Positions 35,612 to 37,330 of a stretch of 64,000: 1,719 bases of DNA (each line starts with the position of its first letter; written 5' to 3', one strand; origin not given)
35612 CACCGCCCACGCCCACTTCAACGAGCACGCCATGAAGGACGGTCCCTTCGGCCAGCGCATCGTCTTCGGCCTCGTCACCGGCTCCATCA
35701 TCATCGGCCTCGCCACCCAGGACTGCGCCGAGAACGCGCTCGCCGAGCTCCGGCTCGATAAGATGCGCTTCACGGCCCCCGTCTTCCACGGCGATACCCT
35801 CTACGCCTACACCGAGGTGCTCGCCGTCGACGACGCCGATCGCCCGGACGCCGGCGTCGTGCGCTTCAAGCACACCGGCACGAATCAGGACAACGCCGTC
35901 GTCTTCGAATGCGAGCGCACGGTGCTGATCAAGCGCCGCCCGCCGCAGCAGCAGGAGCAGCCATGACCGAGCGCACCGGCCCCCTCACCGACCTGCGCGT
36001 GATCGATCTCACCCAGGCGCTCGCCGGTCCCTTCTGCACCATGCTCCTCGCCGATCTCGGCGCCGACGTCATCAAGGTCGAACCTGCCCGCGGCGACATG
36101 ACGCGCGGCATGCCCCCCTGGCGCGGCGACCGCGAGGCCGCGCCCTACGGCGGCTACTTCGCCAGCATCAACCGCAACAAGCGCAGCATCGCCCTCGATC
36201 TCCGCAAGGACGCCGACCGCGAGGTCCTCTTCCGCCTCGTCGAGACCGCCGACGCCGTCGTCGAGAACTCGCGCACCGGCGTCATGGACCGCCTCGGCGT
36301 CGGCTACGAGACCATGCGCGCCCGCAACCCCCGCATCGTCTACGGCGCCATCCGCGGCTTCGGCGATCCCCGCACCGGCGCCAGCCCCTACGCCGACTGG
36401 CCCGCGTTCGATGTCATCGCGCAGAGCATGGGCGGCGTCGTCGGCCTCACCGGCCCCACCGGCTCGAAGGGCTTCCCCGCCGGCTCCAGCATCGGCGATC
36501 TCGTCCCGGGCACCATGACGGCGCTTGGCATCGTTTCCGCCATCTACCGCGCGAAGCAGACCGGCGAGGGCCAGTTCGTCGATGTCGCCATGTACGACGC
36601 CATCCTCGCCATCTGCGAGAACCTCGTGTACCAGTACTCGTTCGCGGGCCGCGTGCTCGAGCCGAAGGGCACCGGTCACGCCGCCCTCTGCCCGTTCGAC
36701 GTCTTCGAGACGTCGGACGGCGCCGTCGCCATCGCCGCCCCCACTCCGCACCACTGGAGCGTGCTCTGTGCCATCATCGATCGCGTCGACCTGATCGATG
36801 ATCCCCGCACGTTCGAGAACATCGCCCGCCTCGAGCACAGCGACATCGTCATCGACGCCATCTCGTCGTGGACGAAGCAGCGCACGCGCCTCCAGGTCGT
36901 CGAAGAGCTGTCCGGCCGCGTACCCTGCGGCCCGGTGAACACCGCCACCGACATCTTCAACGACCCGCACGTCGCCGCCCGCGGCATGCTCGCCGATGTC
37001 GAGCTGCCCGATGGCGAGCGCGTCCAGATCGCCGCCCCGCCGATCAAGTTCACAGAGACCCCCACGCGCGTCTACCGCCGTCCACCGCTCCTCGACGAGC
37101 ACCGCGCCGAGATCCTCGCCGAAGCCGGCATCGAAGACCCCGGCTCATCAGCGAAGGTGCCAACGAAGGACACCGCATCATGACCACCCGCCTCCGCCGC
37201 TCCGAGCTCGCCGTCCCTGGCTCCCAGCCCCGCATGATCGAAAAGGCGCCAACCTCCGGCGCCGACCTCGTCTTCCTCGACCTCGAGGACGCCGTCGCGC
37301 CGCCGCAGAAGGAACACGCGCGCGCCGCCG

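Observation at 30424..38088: Divergent cluster resembling the itaconate / C5-dicarboxylate degradation locus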

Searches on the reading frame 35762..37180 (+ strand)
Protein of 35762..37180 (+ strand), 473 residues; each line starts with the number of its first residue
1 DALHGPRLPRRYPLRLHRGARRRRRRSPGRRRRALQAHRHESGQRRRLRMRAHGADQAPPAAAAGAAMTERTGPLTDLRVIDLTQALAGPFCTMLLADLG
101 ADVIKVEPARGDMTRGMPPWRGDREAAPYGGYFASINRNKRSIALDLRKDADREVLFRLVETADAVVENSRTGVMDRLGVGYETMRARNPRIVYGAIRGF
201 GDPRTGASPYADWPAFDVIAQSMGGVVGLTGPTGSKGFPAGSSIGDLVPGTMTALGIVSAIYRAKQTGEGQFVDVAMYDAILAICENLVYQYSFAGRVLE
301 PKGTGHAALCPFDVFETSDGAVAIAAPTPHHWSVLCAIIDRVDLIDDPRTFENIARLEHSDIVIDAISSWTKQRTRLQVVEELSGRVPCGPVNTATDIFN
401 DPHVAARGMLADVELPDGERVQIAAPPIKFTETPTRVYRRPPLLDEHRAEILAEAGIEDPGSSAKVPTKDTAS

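Call 5: search_protein_families(library=pfam, proteins=[window:35762-37180:+], max_evalue=0.01)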
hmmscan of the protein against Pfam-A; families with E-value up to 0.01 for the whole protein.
window:35762-37180:+ (473 aa): 1 family
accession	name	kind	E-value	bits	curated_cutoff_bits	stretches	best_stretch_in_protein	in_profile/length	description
PF02515.22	CoA_transf_3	-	3.5e-122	408.5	23.3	1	75-448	1-366/366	CoA-transferase family III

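Call 11: find_related_loci(query=window:35909-37180:+, collection=genome_contigs, flank=8000)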
Query window:35909-37180:+ (424 aa) in genome_contigs; peptide patterns used: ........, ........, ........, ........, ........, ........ (x = any residue, [..] = any of these).
600 stretches matched a pattern (row limit reached: there are more); 262 encode a relative of the query (tblastn E <= 1e-3); the best 80 are kept; 80 distinct loci.
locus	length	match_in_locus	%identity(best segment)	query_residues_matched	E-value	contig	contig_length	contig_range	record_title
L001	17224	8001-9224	84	2-411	0e+0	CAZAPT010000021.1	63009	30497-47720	MAG TPA_asm: uncultured Dehalococcoidia bacterium isolate binchicken_co185_280 genome assembly, contig: NODE_619_length_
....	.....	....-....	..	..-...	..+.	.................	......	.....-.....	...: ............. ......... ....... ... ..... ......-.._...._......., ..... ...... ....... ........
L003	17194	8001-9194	82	11-408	0e+0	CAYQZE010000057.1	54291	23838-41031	MAG TPA_asm: uncultured Dehalococcoidia bacterium isolate binchicken_co165_361 genome assembly, contig: k141_793937, who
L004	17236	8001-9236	70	2-414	0e+0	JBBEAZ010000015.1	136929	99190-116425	MAG: Dehalococcoidia bacterium isolate LejiaF_64_43 Lejia_F_181_length_136929_cov_26, whole genome shotgun sequence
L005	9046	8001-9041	75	2-350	4e-179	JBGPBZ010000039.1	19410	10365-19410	MAG: Dehalococcoidia bacterium isolate OBJ_0618_050_61 k141_2971475_length_19410_cov_9.0009, whole genome shotgun sequen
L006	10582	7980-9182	65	7-408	9e-171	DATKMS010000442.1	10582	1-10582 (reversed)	MAG TPA_asm: Candidatus Margulisiibacteriota bacterium isolate SMAG_U14717 k141_328919, whole genome shotgun sequence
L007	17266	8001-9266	63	2-418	2e-170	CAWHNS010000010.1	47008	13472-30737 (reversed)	MAG: uncultured delta proteobacterium isolate MFD09222.bin.2.29 genome assembly, contig: contig_161043, whole genome sho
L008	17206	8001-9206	63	8-408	9e-168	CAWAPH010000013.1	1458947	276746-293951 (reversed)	MAG: uncultured delta proteobacterium isolate MFD03804.bin.2.13 genome assembly, contig: contig_2922, whole genome shotg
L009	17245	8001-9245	62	3-418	2e-166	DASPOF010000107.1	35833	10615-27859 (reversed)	MAG TPA_asm: Candidatus Binataceae bacterium isolate SMAG_U12140 k141_666785, whole genome shotgun sequence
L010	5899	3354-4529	65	16-406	1e-167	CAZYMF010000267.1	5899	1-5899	MAG TPA_asm: uncultured Candidatus Binatia bacterium isolate SRP214966_co3_99 genome assembly, contig: NODE_26019_length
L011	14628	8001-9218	61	15-411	1e-164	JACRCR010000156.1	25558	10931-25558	MAG: Deltaproteobacteria bacterium isolate NC_groundwater_1651_Pr3_B-0.1um_66_31 SR-2_scaffold_141_1649587, whole genome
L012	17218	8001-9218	61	15-411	1e-164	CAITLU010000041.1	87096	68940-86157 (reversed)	uncultured bacterium isolate LJ-5-9m_bin-0318 genome assembly, contig: bin-0318:41/67, whole genome shotgun sequence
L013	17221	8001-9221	61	2-409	2e-164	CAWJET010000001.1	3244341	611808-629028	MAG: uncultured delta proteobacterium isolate MFD09222.bin.1.22 genome assembly, contig: contig_37878, whole genome shot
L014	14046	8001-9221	61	2-409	1e-163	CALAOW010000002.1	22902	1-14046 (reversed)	MAG TPA_asm: uncultured proteobacterium isolate ERR1035437_bin.86_CONCOCT_v1.1_MAG genome assembly, contig: ERZ1756482.1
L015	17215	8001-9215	60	4-409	5e-161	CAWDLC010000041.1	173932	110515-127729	MAG: Candidatus Binataceae bacterium isolate MFD04492.bin.2.156 genome assembly, contig: contig_83802, whole genome shot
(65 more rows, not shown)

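Call 22: search_protein_families(library=ncbifam, proteins=[window:35909-37180:+, L003:3112-3972:-, L003:4357-5700:-, L003:5856-6350:+], max_evalue=0.001)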
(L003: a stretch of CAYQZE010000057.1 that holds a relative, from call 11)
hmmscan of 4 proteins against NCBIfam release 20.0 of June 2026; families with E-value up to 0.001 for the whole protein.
window:35909-37180:+ (424 aa): 7 families
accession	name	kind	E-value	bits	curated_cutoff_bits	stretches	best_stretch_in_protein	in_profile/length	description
NF041294.1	Scnl_mescCoAtase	equivalog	3.2e-139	464.3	700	1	25-403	3-380/381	succinyl-CoA:mesaconate CoA-transferase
NF052585.1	SucGlutTfsCaiB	equivalog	5.5e-82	275.5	750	1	21-406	3-388/394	succinate--glutarate CoA-transferase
NF003809.0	PRK05398.1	subfamily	8.2e-74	248.6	442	2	24-237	3-209/416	formyl-CoA transferase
NF008511.0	PRK11430.1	equivalog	2.8e-71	240.7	522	1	20-364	4-341/381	CoA:oxalate CoA-transferase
TIGR03253.1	oxalate_frc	equivalog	1.3e-67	228.3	504.2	2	24-236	2-207/416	formyl-CoA transferase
NF002914.1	PRK03525.1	equivalog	5.6e-45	153.9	413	1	22-409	6-384/400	L-carnitine CoA-transferase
TIGR04253.1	mesacon_CoA_iso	equivalog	1e-20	74.1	725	1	26-405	3-382/403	2-methylfumaryl-CoA isomerase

L003:3112-3972:- (287 aa): 19 families
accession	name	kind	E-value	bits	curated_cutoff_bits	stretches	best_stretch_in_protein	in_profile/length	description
NF051488.1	bifunc_PcaDC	exception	2.1e-20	73.2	390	2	31-144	12-115/375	bifunctional 3-oxoadipate enol-lactonase/4-carboxymuconolactone decarboxylase PcaDC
NF051487.1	bifunc_PcaCD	exception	3e-17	62.8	430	1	26-275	165-411/413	bifunctional 4-carboxymuconolactone decarboxylase/3-oxoadipate enol-lactonase PcaCD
TIGR02427.1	protocat_pcaD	equivalog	4.2e-17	62.4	255.85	2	21-142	4-114/251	3-oxoadipate enol-lactonase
TIGR03056.1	bchO_mg_che_rel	equivalog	3.7e-16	59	172.55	1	14-144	11-132/278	alpha/beta fold hydrolase BchO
TIGR03695.1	menH_SHCHC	equivalog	3.1e-11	43.2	208.55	1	38-140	9-103/252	2-succinyl-6-hydroxy-2,4-cyclohexadiene-1-carboxylate synthase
NF050089.1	i_nPHAscl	equivalog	7.1e-11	41.7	300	1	20-151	7-126/288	intracellular short-chain-length polyhydroxyalkanoate depolymerase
NF011457.0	PRK14875.1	equivalog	1e-09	37.8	307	1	7-135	108-226/372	acetoin dehydrogenase dihydrolipoyllysine-residue acetyltransferase subunit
NF002938.0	PRK03592.1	equivalog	5.4e-09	35.8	241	1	20-144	19-133/298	haloalkane dehalogenase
TIGR01250.1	pro_imino_pep_2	subfamily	8.4e-09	35.4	167.65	1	24-137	15-126/288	proline iminopeptidase-family hydrolase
NF045632.1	hydroxlase_HsaD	equivalog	1.7e-08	33.8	400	1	6-136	11-133/290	4,5:9,10-diseco-3-hydroxy-5,9,17-trioxoandrosta-1(10),2-diene-4-oate hydrolase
TIGR02821.1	fghA_ester_D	equivalog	7.3e-07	29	281.7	1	81-146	110-176/275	S-formylglutathione hydrolase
NF045948.1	ProImpepThrmp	equivalog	2.4e-06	27.2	500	0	205-275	221-287/291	proline iminopeptidase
NF002873.0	PRK03204.1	equivalog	1e-05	25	466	1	18-137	21-131/286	haloalkane dehalogenase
TIGR03343.1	biphenyl_bphD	equivalog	2.1e-05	23.9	462.15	1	7-155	5-144/282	2-hydroxy-6-oxo-6-phenylhexa-2,4-dienoate hydrolase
NF045945.1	ProImpepLactob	equivalog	3.2e-05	23.6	400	0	20-136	16-127/293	proline iminopeptidase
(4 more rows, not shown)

L003:4357-5700:- (448 aa): 3 families
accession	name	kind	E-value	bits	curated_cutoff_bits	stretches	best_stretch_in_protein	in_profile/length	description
NF042438.1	PrpD_hiGCgrampos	equivalog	2.5e-10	39.5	950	1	61-301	78-320/499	2-methylcitrate dehydratase PrpD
NF006943.0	PRK09425.1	equivalog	1.6e-08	33.8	575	1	8-363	18-385/480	bifunctional 2-methylcitrate dehydratase/aconitate hydratase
TIGR02330.1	prpD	equivalog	2.8e-07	29.7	458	1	162-366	168-376/468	2-methylcitrate dehydratase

L003:5856-6350:+ (165 aa): 6 families
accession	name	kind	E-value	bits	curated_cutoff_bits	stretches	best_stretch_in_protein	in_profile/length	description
NF041625.1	methfumCoahyd_Halo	equivalog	1.2e-40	139.8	560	1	13-160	20-169/358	2-methylfumaryl-CoA hydratase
NF038241.1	RipB_Ich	equivalog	2.6e-30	105.6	340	1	15-160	20-165/175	(R)-specific enoyl-CoA hydratase RipB/Ich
TIGR02278.1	PaaN-DH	equivalog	1.4e-08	33.5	562.8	1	17-159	523-664/664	phenylacetic acid degradation bifunctional protein PaaZ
NF040624.1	HadA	equivalog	5.2e-08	33.3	180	1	44-161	21-140/144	(3R)-hydroxyacyl-ACP dehydratase subunit HadA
NF006045.0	PRK08190.1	subfamily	2.1e-07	30.2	282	1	15-159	7-143/467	bifunctional enoyl-CoA hydratase/phosphate acetyltransferase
NF040620.1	fused_HadA_HadB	exception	1.4e-06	28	350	0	100-162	83-141/329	fused (3R)-hydroxyacyl-ACP dehydratase subunits HadA/HadB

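Call 23: search_solved_structures(query=window:35909-37180:+, max_evalue=1e-20)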
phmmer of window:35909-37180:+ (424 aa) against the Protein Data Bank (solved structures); distinct sequences matched with E-value up to 1e-20: 34.
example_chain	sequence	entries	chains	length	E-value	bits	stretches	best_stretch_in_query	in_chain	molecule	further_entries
4ed9_A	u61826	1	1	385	1.5e-68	234.8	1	23-405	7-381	CAIB/BAIF family protein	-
4hl6_A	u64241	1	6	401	1.4e-61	211.8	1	19-382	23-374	Uncharacterized protein YfdE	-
10uh_A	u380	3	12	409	1.7e-60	208.3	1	25-406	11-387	Formyl-coenzyme a transferase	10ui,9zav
9br6_A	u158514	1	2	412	3.8e-59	203.8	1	23-406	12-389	Succinate--hydroxymethylglutarate CoA-transferase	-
9br7_A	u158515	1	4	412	5.1e-59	203.4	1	23-406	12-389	Succinate--hydroxymethylglutarate CoA-transferase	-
1pt5_A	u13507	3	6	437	6.9e-48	166.8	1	24-237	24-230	Hypothetical protein yfdW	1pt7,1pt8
1pqy_A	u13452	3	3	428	7.9e-48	166.6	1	24-237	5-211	Hypothetical protein yfdW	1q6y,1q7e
1p5h_A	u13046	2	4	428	1.5e-46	162.4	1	23-235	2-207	Formyl-coenzyme A transferase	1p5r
2vjo_A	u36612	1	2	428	2e-46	162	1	23-235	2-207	FORMYL-COENZYME A TRANSFERASE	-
2vjn_A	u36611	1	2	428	2.6e-46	161.6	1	23-235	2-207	FORMYL-COENZYME A TRANSFERASE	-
2vjk_A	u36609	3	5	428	2.7e-46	161.5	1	23-235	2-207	FORMYL-COENZYME A TRANSFERASE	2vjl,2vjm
1t4c_A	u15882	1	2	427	3.9e-46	161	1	23-235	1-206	Formyl-CoA:oxalate CoA-transferase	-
5yit_A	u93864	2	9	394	5.9e-46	160.4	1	24-404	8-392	CoA transferase III | Uncharacterized protein Rv3272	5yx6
2vjp_A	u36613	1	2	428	1e-45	159.6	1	23-235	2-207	FORMYL-COENZYME A TRANSFERASE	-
2vjq_A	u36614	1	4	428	1.1e-45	159.5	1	23-235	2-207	FORMYL-COENZYME A TRANSFERASE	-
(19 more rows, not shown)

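Call 25: search_solved_structures(query=L003:5856-6350:+, max_evalue=0.00001)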
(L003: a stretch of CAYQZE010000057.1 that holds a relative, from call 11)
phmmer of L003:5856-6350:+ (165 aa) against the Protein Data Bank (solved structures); distinct sequences matched with E-value up to 0.00001: 4.
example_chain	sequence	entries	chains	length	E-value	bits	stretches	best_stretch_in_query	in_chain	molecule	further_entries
8hgn_A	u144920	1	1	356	1.6e-21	80.1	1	15-161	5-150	Beta-methylmalyl-CoA dehydratase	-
4e3e_A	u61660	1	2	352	5.4e-17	65.4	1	15-160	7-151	MaoC domain protein dehydratase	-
1q6w_A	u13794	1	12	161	2e-12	50.5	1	13-159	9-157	monoamine oxidase regulatory protein, putative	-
4ffu_A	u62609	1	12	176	2.2e-12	50.4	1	18-154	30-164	oxidase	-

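Call 40: search_solved_structures(query=L003:4357-5700:-, max_evalue=0.00001)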
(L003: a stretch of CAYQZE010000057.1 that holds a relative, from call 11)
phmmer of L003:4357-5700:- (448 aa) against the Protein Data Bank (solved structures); distinct sequences matched with E-value up to 0.00001: 10.
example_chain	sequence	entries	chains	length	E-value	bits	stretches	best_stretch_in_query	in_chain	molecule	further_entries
2hp0_A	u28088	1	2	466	5.5e-58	200.2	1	3-359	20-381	IDS-epimerase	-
2hp3_A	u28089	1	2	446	1.2e-57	199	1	8-359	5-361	IDS-epimerase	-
7bra_A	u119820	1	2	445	1.2e-47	166.1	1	26-336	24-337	Bacillus subtilis IRG1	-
7e9d_A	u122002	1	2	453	2.6e-46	161.7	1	19-336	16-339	IRG1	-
12vt_A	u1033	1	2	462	1.8e-27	99.6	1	59-434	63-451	Cis-aconitate decarboxylase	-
12vw_A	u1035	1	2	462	2.4e-27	99.2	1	59-433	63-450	Cis-aconitate decarboxylase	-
12ux_A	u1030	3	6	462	2.5e-27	99.2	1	59-433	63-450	Cis-aconitate decarboxylase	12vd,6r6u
12vq_A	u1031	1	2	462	3.9e-26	95.2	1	59-433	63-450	Cis-aconitate decarboxylase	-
7br9_A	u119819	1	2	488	1e-25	93.8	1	33-442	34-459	Cis-aconitate decarboxylase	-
6r6t_A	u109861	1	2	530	1.3e-25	93.4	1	33-442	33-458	Cis-aconitate decarboxylase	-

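Call 41: search_protein_families(library=pfam, proteins=[L003:3112-3972:-], max_evalue=0.001)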
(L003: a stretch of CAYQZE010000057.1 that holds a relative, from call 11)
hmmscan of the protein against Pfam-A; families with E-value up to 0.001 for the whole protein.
L003:3112-3972:- (287 aa): 4 families
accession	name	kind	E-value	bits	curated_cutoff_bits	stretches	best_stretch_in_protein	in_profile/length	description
PF00561.26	Abhydrolase_1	-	4.8e-17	62.9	25.8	1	33-142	2-103/245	alpha/beta hydrolase fold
PF12697.13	Abhydrolase_6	-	1.7e-14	55.5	26.3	1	38-267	5-214/217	Alpha/beta hydrolase family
PF12146.15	Hydrolase_4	-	5.8e-06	26.2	27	1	58-245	30-218/239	Serine aminopeptidase, S33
PF00756.26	Esterase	-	8.7e-06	26.1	22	1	82-167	90-171/251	Putative esterase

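Call 42: search_dna_similar(query=L003:4357-5700:-, collection=plasmids, mode=protein, max_rows=25, max_evalue=1e-20)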
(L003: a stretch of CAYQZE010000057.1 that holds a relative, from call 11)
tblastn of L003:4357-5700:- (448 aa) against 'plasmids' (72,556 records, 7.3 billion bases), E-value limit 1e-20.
Records with a match: 165; places in all: 219; records where one place covers at least 80% of the query: 152.
Best place of each record, by identity: <60% 165.
By first word of the organism name: Pseudosulfitobacter 30; Agrobacterium 11; Paracoccus 10; Paraburkholderia 10; Haladaptatus 7; Rhizobium 7; Bradyrhizobium 7; Cupriavidus 6; Caballeronia 5; Rhodococcus 4; and 43 more.
By predicted mobility (MOB-suite, as given by PLSDB): non-mobilizable 111; conjugative 28; mobilizable 26.
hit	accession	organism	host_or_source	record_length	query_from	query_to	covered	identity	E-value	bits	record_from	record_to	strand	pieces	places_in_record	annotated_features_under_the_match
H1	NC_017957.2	Tistrella mobilis KA081020-065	-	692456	5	431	95%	49.8%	5e-83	286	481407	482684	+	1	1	MmgE/PrpD family protein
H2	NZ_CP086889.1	Pseudosulfitobacter pseudonitzschiae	Skeletonema costatum,The surface ...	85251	9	439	96%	44.4%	2e-61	223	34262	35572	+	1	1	MmgE/PrpD family protein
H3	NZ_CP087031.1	Pseudosulfitobacter pseudonitzschiae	Mediolabrus comicus,The surface ...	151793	9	439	96%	44.4%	2e-61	223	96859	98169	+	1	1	MmgE/PrpD family protein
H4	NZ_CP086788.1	Pseudosulfitobacter pseudonitzschiae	Thalassiosira tenera,The surface ...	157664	9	439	96%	44.4%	2e-61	223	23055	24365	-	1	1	MmgE/PrpD family protein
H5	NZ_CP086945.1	Pseudosulfitobacter pseudonitzschiae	Skeletonema costatum,The surface ...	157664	9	439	96%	44.4%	2e-61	223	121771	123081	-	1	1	MmgE/PrpD family protein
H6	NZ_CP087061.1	Pseudosulfitobacter pseudonitzschiae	Mediolabrus comicus,The surface ...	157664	9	439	96%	44.4%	2e-61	223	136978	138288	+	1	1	MmgE/PrpD family protein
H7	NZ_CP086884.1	Pseudosulfitobacter pseudonitzschiae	Skeletonema costatum,The surface ...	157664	9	439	96%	44.4%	2e-61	223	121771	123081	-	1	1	MmgE/PrpD family protein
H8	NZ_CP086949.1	Pseudosulfitobacter pseudonitzschiae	Skeletonema costatum,The surface ...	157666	9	439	96%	44.4%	2e-61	223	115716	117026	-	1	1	MmgE/PrpD family protein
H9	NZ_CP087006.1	Pseudosulfitobacter pseudonitzschiae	Skeletonema costatum,The surface ...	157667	9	439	96%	44.4%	2e-61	223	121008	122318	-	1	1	MmgE/PrpD family protein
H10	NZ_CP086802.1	Pseudosulfitobacter pseudonitzschiae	Thalassiosira tenera,The surface ...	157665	9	439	96%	44.4%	2e-61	223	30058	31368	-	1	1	MmgE/PrpD family protein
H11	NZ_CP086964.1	Pseudosulfitobacter pseudonitzschiae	Skeletonema costatum,The surface ...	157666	9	439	96%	44.4%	2e-61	223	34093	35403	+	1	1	MmgE/PrpD family protein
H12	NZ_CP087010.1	Pseudosulfitobacter pseudonitzschiae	Mediolabrus comicus,The surface ...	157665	9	439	96%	44.4%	2e-61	223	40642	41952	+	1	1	MmgE/PrpD family protein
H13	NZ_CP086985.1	Pseudosulfitobacter pseudonitzschiae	Skeletonema costatum,The surface ...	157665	9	439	96%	44.4%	2e-61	223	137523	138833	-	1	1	MmgE/PrpD family protein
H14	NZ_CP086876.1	Pseudosulfitobacter pseudonitzschiae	Skeletonema costatum,The surface ...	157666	9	439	96%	44.4%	2e-61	223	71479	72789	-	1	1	MmgE/PrpD family protein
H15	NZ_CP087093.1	Pseudosulfitobacter pseudonitzschiae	Skeletonema costatum,The surface ...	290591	9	439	96%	44.4%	2e-61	223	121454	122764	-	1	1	MmgE/PrpD family protein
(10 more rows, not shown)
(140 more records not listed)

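Call 43: get_annotated_region(hit=H1, flank=9000)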
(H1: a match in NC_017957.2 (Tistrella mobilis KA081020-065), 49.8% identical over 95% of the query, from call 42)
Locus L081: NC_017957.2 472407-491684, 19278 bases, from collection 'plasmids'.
description: Tistrella mobilis KA081020-065 plasmid pTM1, complete sequence
organism: Tistrella mobilis KA081020-065 (NCBI taxid 1110502)
taxonomy: Bacteria; Pseudomonadota; Alphaproteobacteria; Geminicoccales; Geminicoccaceae; Tistrella; Tistrella mobilis; Tistrella mobilis KA081020-065
host: -; source: -; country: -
typing (MOB-suite, as given by PLSDB): non-mobilizable; replicon rep_cluster_140
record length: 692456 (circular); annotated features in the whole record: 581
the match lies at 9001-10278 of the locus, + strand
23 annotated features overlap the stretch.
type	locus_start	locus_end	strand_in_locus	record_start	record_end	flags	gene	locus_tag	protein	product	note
CDS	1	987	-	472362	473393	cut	-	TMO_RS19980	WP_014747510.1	hypothetical protein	-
CDS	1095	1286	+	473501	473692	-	-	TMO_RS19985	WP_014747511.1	DUF3008 family protein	-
CDS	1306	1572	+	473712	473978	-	-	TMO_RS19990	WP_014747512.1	hypothetical protein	-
CDS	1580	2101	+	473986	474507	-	-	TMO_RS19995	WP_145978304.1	CinA family protein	-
CDS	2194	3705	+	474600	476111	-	-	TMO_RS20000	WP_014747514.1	acetyl-CoA hydrolase/transferase family protein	-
CDS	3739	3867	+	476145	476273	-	-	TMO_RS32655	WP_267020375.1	hypothetical protein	-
CDS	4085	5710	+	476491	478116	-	-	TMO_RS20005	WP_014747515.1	GMC family oxidoreductase N-terminal domain-containing protein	-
CDS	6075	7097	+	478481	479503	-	dctP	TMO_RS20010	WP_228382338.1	TRAP transporter substrate-binding protein DctP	GO:0055085 - transmembrane transport [Evidence IEA]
CDS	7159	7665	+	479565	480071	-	-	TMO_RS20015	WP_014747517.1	TRAP transporter small permease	GO:0015740 - C4-dicarboxylate transport [Evidence IEA]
CDS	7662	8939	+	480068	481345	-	-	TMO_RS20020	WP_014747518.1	TRAP transporter large permease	GO:0008643 - carbohydrate transport [Evidence IEA]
CDS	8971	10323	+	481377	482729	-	-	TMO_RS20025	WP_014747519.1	MmgE/PrpD family protein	-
CDS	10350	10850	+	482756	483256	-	-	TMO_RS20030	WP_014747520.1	MaoC family dehydratase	-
CDS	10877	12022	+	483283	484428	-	-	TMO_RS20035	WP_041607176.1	acyl-CoA dehydrogenase family protein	-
CDS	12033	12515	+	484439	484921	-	-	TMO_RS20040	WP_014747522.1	MaoC family dehydratase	-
CDS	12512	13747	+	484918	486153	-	-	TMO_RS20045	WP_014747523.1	CoA transferase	-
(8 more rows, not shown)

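Call 45: search_dna_similar(query=L003:4357-5700:-, collection=plasmids, mode=protein, max_rows=60, rows=spread, max_evalue=1e-20)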
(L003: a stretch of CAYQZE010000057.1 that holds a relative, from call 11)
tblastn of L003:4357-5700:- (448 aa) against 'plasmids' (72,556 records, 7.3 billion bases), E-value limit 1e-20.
Records with a match: 165; places in all: 219; records where one place covers at least 80% of the query: 152.
Best place of each record, by identity: <60% 165.
By first word of the organism name: Pseudosulfitobacter 30; Agrobacterium 11; Paracoccus 10; Paraburkholderia 10; Haladaptatus 7; Rhizobium 7; Bradyrhizobium 7; Cupriavidus 6; Caballeronia 5; Rhodococcus 4; and 43 more.
By predicted mobility (MOB-suite, as given by PLSDB): non-mobilizable 111; conjugative 28; mobilizable 26.
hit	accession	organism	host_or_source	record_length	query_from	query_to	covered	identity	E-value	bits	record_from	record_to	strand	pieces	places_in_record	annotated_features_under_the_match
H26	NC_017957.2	Tistrella mobilis KA081020-065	-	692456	5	431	95%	49.8%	5e-83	286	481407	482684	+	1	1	MmgE/PrpD family protein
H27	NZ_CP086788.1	Pseudosulfitobacter pseudonitzschiae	Thalassiosira tenera,The surface ...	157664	9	439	96%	44.4%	2e-61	223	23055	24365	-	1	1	MmgE/PrpD family protein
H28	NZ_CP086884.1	Pseudosulfitobacter pseudonitzschiae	Skeletonema costatum,The surface ...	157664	9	439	96%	44.4%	2e-61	223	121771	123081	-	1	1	MmgE/PrpD family protein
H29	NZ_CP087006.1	Pseudosulfitobacter pseudonitzschiae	Skeletonema costatum,The surface ...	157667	9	439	96%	44.4%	2e-61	223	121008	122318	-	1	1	MmgE/PrpD family protein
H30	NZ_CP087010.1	Pseudosulfitobacter pseudonitzschiae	Mediolabrus comicus,The surface ...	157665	9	439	96%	44.4%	2e-61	223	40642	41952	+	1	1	MmgE/PrpD family protein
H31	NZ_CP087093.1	Pseudosulfitobacter pseudonitzschiae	Skeletonema costatum,The surface ...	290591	9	439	96%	44.4%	2e-61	223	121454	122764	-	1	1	MmgE/PrpD family protein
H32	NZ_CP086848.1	Pseudosulfitobacter pseudonitzschiae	Skeletonema costatum,The surface ...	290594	9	439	96%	44.4%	2e-61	223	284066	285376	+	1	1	MmgE/PrpD family protein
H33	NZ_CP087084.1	Pseudosulfitobacter pseudonitzschiae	Mediolabrus comicus,The surface ...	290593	9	439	96%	44.4%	2e-61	223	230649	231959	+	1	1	MmgE/PrpD family protein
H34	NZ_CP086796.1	Pseudosulfitobacter pseudonitzschiae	Thalassiosira tenera,The surface ...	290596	9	439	96%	44.4%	2e-61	223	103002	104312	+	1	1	MmgE/PrpD family protein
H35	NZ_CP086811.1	Pseudosulfitobacter pseudonitzschiae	Trieres chinensis,The surface seawater ...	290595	9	439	96%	44.4%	2e-61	223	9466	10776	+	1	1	MmgE/PrpD family protein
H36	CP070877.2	Pseudosulfitobacter pseudonitzschiae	Skeletonema costatum,The surface ...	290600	9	439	96%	44.4%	2e-61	223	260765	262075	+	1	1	MmgE/PrpD family protein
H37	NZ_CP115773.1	Paracoccus sediminicola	cell culture,sediment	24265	9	439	96%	44.2%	3e-60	219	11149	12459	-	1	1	MmgE/PrpD family protein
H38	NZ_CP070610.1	Rhodococcus koreensis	cell culture,rhizosphere of apple ...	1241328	29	415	86%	49.1%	1e-71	252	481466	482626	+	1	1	record has no annotation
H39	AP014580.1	Burkholderia sp. RPE67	Riptortus pedestris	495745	2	442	98%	41.2%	3e-59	216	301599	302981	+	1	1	uncharacterized protein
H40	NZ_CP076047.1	Rhodococcus sp. USK10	-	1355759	15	444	96%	41.7%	2e-51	194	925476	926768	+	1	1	record has no annotation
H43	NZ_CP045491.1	Natronorubrum aibiense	single cell,Xinjiang Aibi Salt Lake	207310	8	443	97%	39.1%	3e-46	179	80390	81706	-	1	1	MmgE/PrpD family protein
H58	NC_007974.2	Cupriavidus metallidurans CH34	-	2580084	6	409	90%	36.1%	2e-26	120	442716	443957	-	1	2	none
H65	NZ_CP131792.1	Pseudomonas aeruginosa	Homo sapiens,culture,blood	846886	6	409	90%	35.4%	8e-29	127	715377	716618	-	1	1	MmgE/PrpD family protein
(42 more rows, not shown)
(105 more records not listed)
